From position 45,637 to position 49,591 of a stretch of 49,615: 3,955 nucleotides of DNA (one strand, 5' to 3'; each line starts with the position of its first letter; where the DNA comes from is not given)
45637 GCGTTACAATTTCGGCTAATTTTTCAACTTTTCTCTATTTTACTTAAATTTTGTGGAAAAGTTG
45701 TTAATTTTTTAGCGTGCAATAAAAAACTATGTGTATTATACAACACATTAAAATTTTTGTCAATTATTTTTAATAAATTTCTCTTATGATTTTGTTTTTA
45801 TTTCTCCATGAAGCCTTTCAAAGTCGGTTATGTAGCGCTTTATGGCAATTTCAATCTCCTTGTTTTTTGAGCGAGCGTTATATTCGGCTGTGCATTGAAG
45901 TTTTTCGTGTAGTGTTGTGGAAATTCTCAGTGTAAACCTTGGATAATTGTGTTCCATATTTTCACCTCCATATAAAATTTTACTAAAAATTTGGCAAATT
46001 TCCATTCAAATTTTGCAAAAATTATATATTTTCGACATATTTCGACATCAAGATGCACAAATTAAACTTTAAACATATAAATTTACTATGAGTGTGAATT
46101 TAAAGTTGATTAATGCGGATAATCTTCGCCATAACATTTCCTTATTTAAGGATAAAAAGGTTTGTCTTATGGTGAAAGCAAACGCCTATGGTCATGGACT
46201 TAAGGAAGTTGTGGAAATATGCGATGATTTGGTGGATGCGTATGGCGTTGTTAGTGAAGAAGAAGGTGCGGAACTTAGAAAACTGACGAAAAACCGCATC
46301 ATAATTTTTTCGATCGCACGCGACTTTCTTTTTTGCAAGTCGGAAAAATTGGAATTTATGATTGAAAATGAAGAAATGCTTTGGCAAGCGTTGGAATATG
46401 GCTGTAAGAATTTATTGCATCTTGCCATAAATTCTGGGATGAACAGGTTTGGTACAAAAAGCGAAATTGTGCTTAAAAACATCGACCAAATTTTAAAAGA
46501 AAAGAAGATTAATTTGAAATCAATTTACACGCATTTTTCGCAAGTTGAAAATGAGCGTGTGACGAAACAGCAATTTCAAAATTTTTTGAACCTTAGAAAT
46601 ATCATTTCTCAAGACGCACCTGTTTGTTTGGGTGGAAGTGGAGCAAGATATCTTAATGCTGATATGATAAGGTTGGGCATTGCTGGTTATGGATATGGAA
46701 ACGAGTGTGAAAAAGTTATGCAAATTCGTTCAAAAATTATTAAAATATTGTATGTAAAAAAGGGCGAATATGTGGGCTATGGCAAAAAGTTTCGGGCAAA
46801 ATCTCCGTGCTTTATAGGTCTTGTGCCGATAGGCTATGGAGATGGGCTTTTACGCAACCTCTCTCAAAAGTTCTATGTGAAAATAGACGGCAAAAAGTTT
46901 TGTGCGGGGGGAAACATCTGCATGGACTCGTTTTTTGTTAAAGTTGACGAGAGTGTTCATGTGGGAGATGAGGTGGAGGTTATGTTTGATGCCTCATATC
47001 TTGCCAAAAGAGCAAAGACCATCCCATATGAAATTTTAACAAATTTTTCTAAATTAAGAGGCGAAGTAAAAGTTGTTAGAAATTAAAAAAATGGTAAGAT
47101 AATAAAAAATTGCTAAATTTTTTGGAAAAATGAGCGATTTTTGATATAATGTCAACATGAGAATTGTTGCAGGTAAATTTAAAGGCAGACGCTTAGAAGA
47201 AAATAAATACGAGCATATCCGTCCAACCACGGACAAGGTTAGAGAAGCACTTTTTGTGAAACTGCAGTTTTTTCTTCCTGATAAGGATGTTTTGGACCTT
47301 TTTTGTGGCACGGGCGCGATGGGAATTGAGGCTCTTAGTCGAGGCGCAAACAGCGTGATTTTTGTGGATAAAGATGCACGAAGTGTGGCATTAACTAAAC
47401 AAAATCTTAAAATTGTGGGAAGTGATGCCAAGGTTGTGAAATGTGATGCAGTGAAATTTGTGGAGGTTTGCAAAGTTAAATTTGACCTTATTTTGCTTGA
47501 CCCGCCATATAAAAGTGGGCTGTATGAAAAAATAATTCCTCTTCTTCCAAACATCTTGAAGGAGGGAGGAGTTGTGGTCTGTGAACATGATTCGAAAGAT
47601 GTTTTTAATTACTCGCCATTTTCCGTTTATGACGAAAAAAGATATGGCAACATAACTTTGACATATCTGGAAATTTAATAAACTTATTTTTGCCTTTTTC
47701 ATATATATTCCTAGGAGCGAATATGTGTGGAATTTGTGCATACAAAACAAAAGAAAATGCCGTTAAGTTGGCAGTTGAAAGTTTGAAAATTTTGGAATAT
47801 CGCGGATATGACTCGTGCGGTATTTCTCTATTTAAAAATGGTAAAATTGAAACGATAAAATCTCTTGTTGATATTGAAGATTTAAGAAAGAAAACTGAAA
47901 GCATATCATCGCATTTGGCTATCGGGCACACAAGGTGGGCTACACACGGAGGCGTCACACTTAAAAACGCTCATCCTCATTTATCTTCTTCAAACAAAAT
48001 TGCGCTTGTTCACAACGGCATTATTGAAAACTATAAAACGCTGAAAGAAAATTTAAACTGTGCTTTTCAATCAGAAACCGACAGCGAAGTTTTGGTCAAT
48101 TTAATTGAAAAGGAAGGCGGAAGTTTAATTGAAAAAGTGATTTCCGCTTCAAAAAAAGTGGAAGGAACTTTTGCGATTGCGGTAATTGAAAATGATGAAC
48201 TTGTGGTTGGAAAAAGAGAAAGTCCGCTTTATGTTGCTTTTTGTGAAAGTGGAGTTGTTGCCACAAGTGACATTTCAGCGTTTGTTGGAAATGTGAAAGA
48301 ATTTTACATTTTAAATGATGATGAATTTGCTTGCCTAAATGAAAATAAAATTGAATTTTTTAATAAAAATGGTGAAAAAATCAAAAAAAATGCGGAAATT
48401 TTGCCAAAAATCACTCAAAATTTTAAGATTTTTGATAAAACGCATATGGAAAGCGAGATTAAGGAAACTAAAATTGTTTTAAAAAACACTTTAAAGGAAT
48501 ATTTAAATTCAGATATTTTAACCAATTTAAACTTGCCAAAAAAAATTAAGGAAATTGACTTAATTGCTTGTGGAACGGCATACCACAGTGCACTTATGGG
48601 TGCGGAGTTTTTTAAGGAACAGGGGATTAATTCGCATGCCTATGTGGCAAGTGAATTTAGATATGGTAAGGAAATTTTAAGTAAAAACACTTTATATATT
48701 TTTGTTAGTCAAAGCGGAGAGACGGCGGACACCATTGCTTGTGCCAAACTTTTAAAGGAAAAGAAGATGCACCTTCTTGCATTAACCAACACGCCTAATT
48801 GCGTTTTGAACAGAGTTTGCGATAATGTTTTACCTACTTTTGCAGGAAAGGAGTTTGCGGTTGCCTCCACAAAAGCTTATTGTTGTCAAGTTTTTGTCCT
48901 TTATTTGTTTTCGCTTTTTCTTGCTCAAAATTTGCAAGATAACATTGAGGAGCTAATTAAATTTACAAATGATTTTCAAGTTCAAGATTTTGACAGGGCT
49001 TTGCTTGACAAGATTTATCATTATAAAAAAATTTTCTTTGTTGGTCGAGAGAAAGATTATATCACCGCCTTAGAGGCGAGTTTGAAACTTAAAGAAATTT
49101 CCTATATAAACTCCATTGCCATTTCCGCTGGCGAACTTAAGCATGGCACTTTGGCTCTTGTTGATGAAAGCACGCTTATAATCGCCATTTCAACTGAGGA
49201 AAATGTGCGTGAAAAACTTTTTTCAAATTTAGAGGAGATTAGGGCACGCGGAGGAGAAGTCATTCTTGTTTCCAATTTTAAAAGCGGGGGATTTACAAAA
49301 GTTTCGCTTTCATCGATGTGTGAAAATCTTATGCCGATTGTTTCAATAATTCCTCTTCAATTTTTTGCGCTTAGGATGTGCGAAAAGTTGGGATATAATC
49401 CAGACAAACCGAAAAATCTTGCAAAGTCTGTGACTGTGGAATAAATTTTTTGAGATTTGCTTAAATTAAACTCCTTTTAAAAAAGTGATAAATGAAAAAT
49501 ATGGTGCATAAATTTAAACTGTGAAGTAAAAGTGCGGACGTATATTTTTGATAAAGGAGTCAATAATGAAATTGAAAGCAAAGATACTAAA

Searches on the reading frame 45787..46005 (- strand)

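Call 12: search_protein_families(library=phrogs, proteins=[window:45787-46005:-], max_evalue=0.01)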
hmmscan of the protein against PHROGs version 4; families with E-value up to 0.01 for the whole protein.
window:45787-46005:- (73 aa): 6 families
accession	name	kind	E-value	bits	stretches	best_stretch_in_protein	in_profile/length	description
phrog_582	-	transcription regulation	1.4e-07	32.7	1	16-62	52-98/105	Arc-like repressor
phrog_795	-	other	6.8e-07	30.6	1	15-52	11-48/116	partition protein ATPase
phrog_228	-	transcription regulation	1.5e-05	25.9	1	16-69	5-58/251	Arc-like repressor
phrog_3180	-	transcription regulation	2.6e-05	25.1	1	23-61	7-45/50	Arc-like repressor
phrog_3178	-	transcription regulation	2.7e-05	25.5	1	16-55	4-43/125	Arc-like DNA binding domain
phrog_2685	-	other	0.00042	21.7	1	16-68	13-65/161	partition protein ATPase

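Call 48: search_protein_families(library=pfam, proteins=[window:45787-46005:-], max_evalue=0.01)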
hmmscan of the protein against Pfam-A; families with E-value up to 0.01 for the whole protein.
window:45787-46005:- (73 aa): 3 families
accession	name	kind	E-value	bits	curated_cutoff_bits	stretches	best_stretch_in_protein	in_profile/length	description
PF05534.18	HicB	-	9e-05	22.8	21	1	23-49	19-45/51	HicB family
PF03869.20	Arc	-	0.00056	20.1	20.4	1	21-51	4-34/50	Arc-like DNA binding domain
PF05509.17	TraY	-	0.0017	18.8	21.3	1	26-64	3-41/49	TraY domain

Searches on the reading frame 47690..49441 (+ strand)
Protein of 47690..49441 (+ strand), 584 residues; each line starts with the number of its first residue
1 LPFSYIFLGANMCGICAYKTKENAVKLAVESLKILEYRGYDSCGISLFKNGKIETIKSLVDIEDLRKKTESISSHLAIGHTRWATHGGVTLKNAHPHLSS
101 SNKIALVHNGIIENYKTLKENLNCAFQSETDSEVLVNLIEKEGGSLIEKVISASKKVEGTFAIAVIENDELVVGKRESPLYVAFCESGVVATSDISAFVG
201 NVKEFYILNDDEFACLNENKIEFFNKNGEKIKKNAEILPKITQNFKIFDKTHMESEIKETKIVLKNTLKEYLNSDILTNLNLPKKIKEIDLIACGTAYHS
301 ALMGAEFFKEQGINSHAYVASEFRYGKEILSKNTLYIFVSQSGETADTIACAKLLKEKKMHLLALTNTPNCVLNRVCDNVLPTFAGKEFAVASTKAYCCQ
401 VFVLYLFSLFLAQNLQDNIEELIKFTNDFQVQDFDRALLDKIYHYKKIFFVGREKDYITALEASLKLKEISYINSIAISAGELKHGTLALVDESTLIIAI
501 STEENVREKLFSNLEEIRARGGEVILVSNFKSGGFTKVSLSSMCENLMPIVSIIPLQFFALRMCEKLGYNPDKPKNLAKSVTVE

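Call 62: find_related_loci(query=window:47690-49441:+, collection=genome_contigs, flank=3000)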
Query window:47690-49441:+ (584 aa) in genome_contigs; peptide patterns used: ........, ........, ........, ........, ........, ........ (x = any residue, [..] = any of these).
600 stretches matched a pattern (row limit reached: there are more); 599 encode a relative of the query (tblastn E <= 1e-3); the best 80 are kept; 80 distinct loci.
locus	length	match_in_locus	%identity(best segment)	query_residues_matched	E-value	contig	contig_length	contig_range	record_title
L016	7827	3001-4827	39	12-584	7e-126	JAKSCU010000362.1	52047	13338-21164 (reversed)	MAG: Bacillota bacterium isolate MAG.313 k141_2446363, whole genome shotgun sequence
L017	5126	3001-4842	39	8-584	7e-123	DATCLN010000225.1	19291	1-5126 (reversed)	MAG TPA_asm: Paenibacillaceae bacterium isolate SMAG_U7123 k141_364048, whole genome shotgun sequence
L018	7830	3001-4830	39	10-584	4e-122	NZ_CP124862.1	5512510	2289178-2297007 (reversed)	Petroclostridium sp. X23 chromosome, complete genome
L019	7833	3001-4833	40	11-584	8e-122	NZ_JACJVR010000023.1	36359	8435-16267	Cohnella xylanilytica strain DSM 25239 contig_23, whole genome shotgun sequence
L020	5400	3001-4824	39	12-584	9e-121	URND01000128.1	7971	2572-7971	uncultured Clostridiales bacterium isolate UMGS1151 genome assembly, contig: NODE_3660_length_7971_cov_3.263770, whole g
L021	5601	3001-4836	38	12-584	2e-120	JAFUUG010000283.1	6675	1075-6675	MAG: Bacillota bacterium isolate RGIG4831 Roe_deer_Rumen-1__c225045, whole genome shotgun sequence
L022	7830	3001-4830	39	11-584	7e-120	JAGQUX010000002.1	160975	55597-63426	MAG: Armatimonadota bacterium isolate HKST-UBA01 NODE_2_length_160975_cov_4.623488, whole genome shotgun sequence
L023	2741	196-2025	37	9-584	5e-125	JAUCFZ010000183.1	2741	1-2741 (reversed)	Clostridiaceae bacterium HSG29 NODE_1167_length_2741, whole genome shotgun sequence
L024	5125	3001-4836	39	9-584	2e-119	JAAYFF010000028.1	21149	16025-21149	MAG: Bacillota bacterium isolate AS07pgkLD_49 54772_AS07, whole genome shotgun sequence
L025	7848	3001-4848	39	3-584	1e-118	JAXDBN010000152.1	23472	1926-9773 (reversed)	MAG: Syntrophomonadaceae bacterium isolate POMEDNA-B19 Raw2_k127_1328660, whole genome shotgun sequence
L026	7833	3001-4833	37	11-584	3e-118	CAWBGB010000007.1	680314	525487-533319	MAG: uncultured Alicyclobacillaceae bacterium isolate MFD09222.bin.1.212 genome assembly, contig: contig_72130, whole ge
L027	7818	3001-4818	38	12-584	4e-118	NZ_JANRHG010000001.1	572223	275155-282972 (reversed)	Neomoorella sulfitireducens strain SLA38 1, whole genome shotgun sequence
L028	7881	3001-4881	36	2-584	2e-117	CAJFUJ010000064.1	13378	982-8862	uncultured Butyricicoccus sp. isolate Coassembly_mag_397 genome assembly, contig: MAGpy_11413_min2k_bin_397_fak87_237915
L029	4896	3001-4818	39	12-584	9e-117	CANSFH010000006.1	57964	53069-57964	MAG TPA_asm: uncultured Mycoplasma sp. isolate SRR15730527_bin.41_metawrap_v1.3_MAG genome assembly, contig: NODE.828_le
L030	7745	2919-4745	37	12-584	1e-116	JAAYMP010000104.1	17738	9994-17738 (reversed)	MAG: Bacillota bacterium isolate AS20ysBPTH_40 66519_AS20, whole genome shotgun sequence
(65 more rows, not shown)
